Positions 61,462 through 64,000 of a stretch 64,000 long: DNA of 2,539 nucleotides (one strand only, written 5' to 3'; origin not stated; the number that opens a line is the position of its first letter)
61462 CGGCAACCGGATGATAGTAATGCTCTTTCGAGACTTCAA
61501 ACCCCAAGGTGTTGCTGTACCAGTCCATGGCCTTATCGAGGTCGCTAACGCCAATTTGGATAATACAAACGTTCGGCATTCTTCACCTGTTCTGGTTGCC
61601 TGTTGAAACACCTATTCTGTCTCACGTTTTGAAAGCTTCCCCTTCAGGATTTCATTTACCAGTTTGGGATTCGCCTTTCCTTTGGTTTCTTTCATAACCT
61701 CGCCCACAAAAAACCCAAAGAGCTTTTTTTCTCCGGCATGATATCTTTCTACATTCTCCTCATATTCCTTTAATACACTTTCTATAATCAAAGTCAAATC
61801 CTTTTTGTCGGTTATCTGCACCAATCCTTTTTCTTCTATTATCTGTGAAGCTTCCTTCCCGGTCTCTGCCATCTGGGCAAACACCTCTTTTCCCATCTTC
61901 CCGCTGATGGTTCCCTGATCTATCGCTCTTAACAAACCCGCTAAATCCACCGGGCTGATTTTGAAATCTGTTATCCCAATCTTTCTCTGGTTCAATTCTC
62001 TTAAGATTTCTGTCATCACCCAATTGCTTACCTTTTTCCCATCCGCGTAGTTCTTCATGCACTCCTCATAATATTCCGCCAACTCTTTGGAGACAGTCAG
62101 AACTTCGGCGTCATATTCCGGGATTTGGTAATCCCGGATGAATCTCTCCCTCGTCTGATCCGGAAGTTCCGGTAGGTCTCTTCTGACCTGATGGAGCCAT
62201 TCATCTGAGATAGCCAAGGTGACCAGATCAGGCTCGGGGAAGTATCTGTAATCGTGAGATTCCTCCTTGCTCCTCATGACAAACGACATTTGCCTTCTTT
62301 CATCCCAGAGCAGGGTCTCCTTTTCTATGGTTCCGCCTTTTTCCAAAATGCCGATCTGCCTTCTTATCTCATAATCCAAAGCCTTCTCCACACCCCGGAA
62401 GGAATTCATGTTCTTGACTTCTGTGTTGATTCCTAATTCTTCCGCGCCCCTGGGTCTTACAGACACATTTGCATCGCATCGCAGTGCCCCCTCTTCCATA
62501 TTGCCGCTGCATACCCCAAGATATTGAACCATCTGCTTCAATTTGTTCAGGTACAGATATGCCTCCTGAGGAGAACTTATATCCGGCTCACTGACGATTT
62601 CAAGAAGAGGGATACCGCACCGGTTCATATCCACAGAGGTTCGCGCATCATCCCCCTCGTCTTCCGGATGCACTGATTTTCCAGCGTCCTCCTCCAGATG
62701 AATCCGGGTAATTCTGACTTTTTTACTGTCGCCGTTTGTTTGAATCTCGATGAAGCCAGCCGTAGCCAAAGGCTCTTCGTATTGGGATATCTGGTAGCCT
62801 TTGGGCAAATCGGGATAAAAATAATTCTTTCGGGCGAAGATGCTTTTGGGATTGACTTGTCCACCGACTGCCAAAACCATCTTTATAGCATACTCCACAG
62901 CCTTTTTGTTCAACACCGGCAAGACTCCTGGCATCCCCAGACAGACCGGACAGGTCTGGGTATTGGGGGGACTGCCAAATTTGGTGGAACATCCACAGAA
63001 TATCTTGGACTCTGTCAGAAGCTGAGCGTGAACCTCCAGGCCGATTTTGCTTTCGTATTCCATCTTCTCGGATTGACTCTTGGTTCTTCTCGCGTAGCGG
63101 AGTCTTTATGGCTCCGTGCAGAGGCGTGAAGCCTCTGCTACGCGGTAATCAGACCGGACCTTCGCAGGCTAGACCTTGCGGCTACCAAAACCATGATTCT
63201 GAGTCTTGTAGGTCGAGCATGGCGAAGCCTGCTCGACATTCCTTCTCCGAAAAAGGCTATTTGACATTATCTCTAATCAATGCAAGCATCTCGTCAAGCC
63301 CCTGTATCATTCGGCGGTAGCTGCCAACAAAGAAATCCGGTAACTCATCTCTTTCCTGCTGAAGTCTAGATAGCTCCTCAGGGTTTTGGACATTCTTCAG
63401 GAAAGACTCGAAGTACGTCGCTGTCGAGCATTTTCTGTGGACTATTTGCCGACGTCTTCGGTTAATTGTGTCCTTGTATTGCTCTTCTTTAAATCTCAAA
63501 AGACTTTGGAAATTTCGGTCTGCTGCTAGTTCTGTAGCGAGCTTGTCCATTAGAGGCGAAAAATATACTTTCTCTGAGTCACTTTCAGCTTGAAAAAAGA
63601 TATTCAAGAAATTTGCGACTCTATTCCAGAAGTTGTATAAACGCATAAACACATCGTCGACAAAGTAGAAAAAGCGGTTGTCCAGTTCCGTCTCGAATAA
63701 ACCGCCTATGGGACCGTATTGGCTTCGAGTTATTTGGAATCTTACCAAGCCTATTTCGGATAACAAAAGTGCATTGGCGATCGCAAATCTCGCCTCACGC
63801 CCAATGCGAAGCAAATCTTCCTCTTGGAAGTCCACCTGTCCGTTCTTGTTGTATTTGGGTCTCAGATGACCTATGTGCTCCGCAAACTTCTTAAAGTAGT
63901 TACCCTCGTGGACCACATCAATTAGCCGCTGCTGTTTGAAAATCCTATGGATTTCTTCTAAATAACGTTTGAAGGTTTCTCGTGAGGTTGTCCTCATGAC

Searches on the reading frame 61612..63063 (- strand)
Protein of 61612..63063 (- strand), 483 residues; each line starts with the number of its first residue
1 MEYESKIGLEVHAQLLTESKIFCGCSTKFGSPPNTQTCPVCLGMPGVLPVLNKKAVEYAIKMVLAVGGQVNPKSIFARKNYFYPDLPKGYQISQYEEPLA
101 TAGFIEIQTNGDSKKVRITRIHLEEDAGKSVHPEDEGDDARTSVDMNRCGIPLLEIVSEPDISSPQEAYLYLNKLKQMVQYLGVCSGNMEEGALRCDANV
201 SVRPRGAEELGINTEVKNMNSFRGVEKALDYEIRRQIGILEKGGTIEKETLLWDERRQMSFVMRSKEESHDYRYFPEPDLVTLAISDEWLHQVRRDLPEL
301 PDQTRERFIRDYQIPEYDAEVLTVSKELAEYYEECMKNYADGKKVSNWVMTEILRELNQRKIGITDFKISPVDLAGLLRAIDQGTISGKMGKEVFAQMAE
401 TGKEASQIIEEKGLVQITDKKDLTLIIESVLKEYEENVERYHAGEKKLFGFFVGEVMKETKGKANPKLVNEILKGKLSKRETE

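Call 17: find_encoding_contigs(protein=window:61612-63063:-, flank=10000, max_places=6)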
Protein window:61612-63063:- (483 aa): no gene with exactly this product is on record in the collection.

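Call 70: search_protein_families(library=pfam, proteins=[window:61612-63063:-], max_evalue=0.01)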
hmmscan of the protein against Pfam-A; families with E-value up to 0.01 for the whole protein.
window:61612-63063:- (483 aa): 2 families
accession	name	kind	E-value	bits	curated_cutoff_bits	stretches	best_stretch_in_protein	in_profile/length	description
PF02934.20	GatB_N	-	1e-121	405.8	23.4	1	6-290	2-276/277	GatB/GatE catalytic domain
PF02637.23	GatB_Yqey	-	1.3e-52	178.1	27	1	330-477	1-148/148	GatB domain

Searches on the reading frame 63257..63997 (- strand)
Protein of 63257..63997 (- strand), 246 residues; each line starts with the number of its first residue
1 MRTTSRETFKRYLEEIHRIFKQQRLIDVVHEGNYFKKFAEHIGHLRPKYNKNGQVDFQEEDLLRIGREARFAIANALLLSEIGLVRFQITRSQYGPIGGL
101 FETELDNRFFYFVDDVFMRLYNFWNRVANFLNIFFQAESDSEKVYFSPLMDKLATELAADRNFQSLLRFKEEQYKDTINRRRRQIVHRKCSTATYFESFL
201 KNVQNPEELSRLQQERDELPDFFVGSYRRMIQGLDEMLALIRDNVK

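Call 70: search_protein_families(library=pfam, proteins=[window:63257-63997:-], max_evalue=0.01)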
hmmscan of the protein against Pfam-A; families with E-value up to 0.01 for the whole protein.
window:63257-63997:- (246 aa): 1 family
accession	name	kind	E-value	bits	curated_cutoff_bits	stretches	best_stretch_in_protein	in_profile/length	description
PF18730.6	HEPN_Cthe2314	-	9.3e-10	39.2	27.1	1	107-219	44-155/174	Cthe_2314-like HEPN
